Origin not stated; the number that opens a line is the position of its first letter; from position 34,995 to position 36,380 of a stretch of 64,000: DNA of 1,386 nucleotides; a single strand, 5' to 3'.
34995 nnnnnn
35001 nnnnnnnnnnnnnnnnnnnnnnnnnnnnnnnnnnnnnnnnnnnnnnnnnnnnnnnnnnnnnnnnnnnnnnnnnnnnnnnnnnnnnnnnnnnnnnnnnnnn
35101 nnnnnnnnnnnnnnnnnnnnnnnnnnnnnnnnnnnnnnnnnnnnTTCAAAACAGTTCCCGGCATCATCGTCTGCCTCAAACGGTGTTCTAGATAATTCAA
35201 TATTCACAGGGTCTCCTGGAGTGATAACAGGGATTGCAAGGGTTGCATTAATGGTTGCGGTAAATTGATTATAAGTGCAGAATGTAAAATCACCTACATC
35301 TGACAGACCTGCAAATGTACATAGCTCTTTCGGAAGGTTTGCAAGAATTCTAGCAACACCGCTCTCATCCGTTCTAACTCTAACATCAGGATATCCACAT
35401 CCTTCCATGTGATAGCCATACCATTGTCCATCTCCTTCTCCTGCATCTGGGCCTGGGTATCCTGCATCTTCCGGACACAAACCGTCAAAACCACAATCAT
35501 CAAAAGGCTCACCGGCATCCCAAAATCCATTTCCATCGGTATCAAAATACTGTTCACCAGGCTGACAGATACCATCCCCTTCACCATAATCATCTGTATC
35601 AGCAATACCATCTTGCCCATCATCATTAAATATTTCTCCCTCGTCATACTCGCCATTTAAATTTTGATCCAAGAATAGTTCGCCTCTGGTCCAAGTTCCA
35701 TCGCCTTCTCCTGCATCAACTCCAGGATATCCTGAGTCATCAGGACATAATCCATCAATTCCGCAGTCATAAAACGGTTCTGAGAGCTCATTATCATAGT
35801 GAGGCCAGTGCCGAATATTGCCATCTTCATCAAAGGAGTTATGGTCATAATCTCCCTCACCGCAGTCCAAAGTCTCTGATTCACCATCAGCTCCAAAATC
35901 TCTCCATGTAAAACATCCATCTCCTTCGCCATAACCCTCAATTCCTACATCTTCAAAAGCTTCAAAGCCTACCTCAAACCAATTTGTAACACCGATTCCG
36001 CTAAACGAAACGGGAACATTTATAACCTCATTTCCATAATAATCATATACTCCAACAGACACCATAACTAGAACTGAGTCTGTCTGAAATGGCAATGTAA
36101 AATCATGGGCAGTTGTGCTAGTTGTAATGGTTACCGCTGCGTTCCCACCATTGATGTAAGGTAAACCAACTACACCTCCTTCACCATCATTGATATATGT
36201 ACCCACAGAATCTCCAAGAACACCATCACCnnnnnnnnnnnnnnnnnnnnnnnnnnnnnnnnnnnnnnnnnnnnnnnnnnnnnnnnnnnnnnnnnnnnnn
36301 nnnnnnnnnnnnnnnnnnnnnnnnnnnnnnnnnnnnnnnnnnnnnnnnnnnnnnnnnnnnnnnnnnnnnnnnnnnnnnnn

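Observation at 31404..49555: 14-gene type IV pilus/T2SS-hybrid operon with a 1781-aa Ig-repeat gene inserted between secretin and assembly ATPase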

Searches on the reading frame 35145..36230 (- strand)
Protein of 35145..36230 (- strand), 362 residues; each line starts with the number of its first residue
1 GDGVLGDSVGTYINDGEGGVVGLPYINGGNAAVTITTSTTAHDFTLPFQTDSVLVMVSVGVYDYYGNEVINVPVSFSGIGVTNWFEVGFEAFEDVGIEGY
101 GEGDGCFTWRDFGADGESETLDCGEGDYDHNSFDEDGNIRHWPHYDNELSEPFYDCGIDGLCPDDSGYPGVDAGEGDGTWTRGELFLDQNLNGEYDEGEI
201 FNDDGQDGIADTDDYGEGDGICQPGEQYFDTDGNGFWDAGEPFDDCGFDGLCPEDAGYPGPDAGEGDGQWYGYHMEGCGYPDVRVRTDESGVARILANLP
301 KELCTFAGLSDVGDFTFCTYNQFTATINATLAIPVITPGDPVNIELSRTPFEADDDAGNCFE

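Call 88: predict_structure(alignment_id=A4)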
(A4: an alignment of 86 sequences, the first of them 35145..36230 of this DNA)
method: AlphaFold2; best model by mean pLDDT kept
length: 362 residues; sequences in the alignment: 86
mean_pLDDT: 68.4   pTM: 0.64
mean pLDDT of the five models: 68.4, 68.1, 67.9, 67.1, 67.0
residues with pLDDT >= 90: 107; 70-90: 72; 50-70: 68; < 50: 115
segments of 3 or more residues with pLDDT < 50: 1-9, 13-20, 134-188, 197-199, 201-206, 212-220, 223-236, 258-263
pLDDT, mean of each block of 10 residues (from residue 1): 41 47 71 95 95 97 90 94 89 76 74 55 58 44 33 35 39 40 43 53 48 47 46 49 67 57 59 78 88 96 96 95 97 84 97 86 75
secondary structure, 60 per line:
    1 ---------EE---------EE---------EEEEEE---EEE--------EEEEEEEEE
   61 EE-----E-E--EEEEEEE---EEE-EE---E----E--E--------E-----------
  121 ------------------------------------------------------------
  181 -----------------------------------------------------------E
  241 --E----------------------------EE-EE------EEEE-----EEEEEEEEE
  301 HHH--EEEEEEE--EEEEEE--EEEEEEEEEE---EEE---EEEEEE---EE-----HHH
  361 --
elements in order: E32-37 E41-43 E52-62 E73-79 E83-85 E283-286 E292-300 E306-312 E315-320 E323-332 E336-338 E342-347

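Call 90: fold_search(model_id=the predicted structure, library=pdb)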
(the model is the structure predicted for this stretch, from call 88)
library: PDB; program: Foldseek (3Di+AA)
matches with E <= 10: 542; with E <= 0.001: 0
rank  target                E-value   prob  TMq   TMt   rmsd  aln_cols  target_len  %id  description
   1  7wwn                  1.2e-01  0.47  0.21  0.40  12.7       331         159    9  Structure of hypothetical protein TTHA1873 from Thermus thermophilus with Potassium mercuric iodide (released 2022-04-06)
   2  4ph8_A                1.9e-01  0.11  0.11  0.22  13.2        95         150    7  Crystal structure of AggA, the major subunit of aggregative adherence fimbriae type I (AAF/I) from the Escherichia col (released 2014-10-01)
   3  7wrk                  2.1e-01  0.41  0.21  0.40  14.1       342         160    8  Structure of hypothetical protein TTHA1873 from Thermus thermophilus (released 2022-03-09)
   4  5t99_A                3.9e-01  0.44  0.12  0.06   4.1        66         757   23  Crystal structure of BuGH2Awt in complex with Galactoisofagomine (released 2017-09-13)
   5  4cu7                  3.9e-01  0.44  0.13  0.06   4.3        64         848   22  Unravelling the multiple functions of the architecturally intricate Streptococcus pneumoniae beta-galactosidase, BgaA (released 2014-08-20)
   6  8k2j                  4.4e-01  0.08  0.11  0.08   8.5        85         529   16  Crystal structure of Group 3 Oligosaccharide/Monosaccharide-releasing beta-N-acetylgalactosaminidase NgaDssm, apo form (released 2024-04-24)
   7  3gm8                  4.6e-01  0.38  0.12  0.06   3.6        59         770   12  Crystal structure of a beta-glycosidase from Bacteroides vulgatus (released 2009-03-31)
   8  9bey                  4.9e-01  0.35  0.13  0.06   4.1        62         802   18  Structure of a lambda-carrageenan active GH2 A in complex with inhibitor (released 2025-08-27)
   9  8k2n_A                4.9e-01  0.23  0.14  0.10   4.6        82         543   13  Crystal structure of Group 4 Monosaccharide-releasing beta-N-acetylgalactosaminidase NgaLy from Lacticaseibacillus yic (released 2024-04-24)
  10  4cuc_A                5.5e-01  0.38  0.13  0.06   4.3        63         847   22  Unravelling the multiple functions of the architecturally intricate Streptococcus pneumoniae beta-galactosidase, BgaA. (released 2014-08-20)
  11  3wev_B                5.8e-01  0.05  0.08  0.05   9.9        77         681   13  Crystal structure of the Schiff base intermediate of L-Lys epsilon-oxidase from Marinomonas mediterranea with L-Lys (released 2013-09-04)
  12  5t98_A                6.5e-01  0.33  0.13  0.06   4.5        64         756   22  Crystal structure of BuGH2Awt (released 2017-09-13)
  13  5t9a_A                6.5e-01  0.28  0.12  0.06   4.2        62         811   18  Crystal structure of BuGH2Cwt (released 2017-09-13)
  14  8k2n_D                6.8e-01  0.20  0.14  0.10   4.5        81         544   12  Crystal structure of Group 4 Monosaccharide-releasing beta-N-acetylgalactosaminidase NgaLy from Lacticaseibacillus yic (released 2024-04-24)
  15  9q8l_A                7.2e-01  0.21  0.09  0.26   8.1        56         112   12  Crystal Structure of 21A08Ap1-Fab in Complex with Human PD-1 at 1.85 angstrom Resolution (released 2025-08-13)
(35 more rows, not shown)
